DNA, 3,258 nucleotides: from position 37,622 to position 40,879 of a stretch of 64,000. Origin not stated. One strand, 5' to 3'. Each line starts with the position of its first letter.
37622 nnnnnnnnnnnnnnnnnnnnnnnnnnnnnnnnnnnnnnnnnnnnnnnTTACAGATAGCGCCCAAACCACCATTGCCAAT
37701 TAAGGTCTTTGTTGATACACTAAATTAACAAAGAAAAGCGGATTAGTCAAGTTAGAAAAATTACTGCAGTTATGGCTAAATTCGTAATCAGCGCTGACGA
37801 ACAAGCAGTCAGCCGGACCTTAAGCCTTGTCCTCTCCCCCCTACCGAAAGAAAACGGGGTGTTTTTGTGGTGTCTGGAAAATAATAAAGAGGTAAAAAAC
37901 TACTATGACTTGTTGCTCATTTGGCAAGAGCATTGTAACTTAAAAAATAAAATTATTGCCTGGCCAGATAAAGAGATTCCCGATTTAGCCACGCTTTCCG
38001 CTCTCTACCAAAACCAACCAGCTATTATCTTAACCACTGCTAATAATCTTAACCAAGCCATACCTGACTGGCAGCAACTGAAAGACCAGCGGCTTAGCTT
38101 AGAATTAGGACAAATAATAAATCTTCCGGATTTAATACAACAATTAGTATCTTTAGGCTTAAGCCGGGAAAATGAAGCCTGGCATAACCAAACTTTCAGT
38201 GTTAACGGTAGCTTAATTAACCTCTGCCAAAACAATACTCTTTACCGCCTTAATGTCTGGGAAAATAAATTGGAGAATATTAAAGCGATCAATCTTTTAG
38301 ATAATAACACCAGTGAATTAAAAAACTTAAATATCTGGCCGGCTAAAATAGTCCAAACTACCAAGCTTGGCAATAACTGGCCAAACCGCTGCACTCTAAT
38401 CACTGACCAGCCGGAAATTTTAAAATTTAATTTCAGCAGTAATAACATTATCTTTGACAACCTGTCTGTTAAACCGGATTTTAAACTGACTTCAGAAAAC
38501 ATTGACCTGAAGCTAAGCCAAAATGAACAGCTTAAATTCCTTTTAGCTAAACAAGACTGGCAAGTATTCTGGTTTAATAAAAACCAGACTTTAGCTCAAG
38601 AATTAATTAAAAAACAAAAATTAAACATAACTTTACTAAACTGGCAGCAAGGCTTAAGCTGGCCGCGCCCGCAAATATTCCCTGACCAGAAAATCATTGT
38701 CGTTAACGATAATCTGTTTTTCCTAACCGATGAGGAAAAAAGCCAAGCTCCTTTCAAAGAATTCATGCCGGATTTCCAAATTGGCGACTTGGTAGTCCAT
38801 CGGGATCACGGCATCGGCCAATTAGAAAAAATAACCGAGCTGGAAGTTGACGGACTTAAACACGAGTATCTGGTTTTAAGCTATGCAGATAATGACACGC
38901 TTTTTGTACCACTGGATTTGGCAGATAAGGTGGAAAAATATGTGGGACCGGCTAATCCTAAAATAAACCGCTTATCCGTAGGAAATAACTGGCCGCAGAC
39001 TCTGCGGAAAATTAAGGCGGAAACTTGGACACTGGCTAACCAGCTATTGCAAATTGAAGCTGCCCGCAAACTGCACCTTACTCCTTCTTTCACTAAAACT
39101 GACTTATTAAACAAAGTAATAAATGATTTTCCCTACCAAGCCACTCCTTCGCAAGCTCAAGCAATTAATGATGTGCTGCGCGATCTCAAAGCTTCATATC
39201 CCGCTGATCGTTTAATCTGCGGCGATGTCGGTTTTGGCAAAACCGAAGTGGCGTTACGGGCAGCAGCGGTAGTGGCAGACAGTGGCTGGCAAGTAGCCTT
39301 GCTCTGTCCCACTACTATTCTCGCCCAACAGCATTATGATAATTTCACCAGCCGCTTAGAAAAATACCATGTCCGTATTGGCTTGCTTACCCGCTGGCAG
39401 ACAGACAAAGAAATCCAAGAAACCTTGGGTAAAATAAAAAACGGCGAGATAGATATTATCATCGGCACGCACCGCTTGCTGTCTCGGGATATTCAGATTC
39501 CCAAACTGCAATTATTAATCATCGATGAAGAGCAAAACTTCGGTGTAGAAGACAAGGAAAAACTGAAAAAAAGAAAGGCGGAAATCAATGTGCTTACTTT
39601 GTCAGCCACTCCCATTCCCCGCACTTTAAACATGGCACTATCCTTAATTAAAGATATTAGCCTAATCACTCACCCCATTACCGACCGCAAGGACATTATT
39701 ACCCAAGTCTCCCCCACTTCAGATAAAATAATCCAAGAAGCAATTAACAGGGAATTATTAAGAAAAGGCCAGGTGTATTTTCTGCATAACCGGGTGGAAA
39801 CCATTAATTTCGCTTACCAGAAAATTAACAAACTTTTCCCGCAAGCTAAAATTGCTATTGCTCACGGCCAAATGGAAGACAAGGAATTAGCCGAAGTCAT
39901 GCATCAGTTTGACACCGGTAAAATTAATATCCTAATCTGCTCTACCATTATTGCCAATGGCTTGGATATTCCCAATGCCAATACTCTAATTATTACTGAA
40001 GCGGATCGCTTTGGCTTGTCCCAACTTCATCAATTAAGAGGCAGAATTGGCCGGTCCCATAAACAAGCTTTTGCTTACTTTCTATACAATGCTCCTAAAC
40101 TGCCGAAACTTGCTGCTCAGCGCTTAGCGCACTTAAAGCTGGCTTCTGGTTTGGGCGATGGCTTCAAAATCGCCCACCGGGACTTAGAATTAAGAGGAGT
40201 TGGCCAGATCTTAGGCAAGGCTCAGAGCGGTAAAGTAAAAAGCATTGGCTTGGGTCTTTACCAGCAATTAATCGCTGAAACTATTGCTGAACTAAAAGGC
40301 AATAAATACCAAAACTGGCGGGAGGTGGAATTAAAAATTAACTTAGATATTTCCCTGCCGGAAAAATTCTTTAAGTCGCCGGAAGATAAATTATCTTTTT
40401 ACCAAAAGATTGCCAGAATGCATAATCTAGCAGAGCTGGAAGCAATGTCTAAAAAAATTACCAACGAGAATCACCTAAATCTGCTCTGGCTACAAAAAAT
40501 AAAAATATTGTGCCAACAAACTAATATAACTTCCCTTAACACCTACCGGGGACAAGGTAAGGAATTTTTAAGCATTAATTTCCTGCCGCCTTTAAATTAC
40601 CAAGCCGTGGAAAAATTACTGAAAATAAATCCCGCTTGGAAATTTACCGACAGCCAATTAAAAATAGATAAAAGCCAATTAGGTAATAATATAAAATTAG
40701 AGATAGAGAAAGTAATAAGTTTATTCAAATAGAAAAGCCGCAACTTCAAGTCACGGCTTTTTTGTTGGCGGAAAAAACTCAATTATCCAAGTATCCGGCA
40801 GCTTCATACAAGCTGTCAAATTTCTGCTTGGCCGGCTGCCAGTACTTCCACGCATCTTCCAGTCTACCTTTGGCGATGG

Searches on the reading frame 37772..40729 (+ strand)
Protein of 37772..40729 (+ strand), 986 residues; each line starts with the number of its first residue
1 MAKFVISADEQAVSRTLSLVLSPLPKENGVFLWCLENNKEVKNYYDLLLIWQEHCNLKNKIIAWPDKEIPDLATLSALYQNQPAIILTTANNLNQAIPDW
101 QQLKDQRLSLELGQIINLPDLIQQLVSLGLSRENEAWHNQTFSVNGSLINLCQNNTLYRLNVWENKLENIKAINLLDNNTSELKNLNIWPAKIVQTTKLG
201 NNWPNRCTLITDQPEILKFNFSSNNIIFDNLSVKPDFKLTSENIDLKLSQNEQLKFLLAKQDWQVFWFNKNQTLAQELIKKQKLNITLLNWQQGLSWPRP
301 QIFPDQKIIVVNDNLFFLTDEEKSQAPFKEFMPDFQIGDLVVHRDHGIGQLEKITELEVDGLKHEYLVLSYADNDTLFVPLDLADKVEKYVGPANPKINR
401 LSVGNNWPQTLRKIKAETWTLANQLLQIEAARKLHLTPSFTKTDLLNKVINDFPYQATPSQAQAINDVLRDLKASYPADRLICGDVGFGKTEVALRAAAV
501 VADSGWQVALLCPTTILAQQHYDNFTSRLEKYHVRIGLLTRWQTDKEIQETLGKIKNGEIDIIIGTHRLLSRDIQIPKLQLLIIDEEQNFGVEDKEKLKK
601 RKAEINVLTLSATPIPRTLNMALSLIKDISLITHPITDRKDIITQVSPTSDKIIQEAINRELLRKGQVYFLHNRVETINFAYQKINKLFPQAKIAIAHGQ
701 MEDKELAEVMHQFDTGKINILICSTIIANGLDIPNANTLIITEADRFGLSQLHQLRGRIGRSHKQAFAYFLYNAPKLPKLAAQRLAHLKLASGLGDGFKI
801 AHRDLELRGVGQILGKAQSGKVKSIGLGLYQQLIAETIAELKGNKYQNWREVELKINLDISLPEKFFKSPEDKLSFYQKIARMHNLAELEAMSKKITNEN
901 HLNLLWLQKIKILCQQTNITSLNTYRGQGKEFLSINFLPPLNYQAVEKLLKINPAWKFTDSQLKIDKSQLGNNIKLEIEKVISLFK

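Call 80: search_protein_families(library=pfam, max_evalue=0.00001, proteins=[window:37772-40729:+])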
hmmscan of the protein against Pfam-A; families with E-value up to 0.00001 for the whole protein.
window:37772-40729:+ (986 aa): 6 families
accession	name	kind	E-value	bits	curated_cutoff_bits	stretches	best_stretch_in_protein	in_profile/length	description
PF00270.35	DEAD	-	8.5e-26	91.1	26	1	458-620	1-165/167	DEAD/DEAH box helicase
PF00271.37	Helicase_C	-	1.4e-22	80.5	23.5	1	658-762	10-109/110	Helicase conserved C-terminal domain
PF02559.22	CarD_TRCF_RID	-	1.4e-19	70.3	23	1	335-391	1-57/57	CarD-like/TRCF RID domain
PF04851.21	ResIII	-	1.2e-12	48.5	22.5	1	457-614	4-162/164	Type III restriction enzyme, res subunit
PF17757.6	UvrB_inter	-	5e-10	39.8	22.9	1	108-192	1-89/91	UvrB interaction domain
PF03461.20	TRCF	-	4.1e-07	30.7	25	1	857-929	2-80/95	TRCF domain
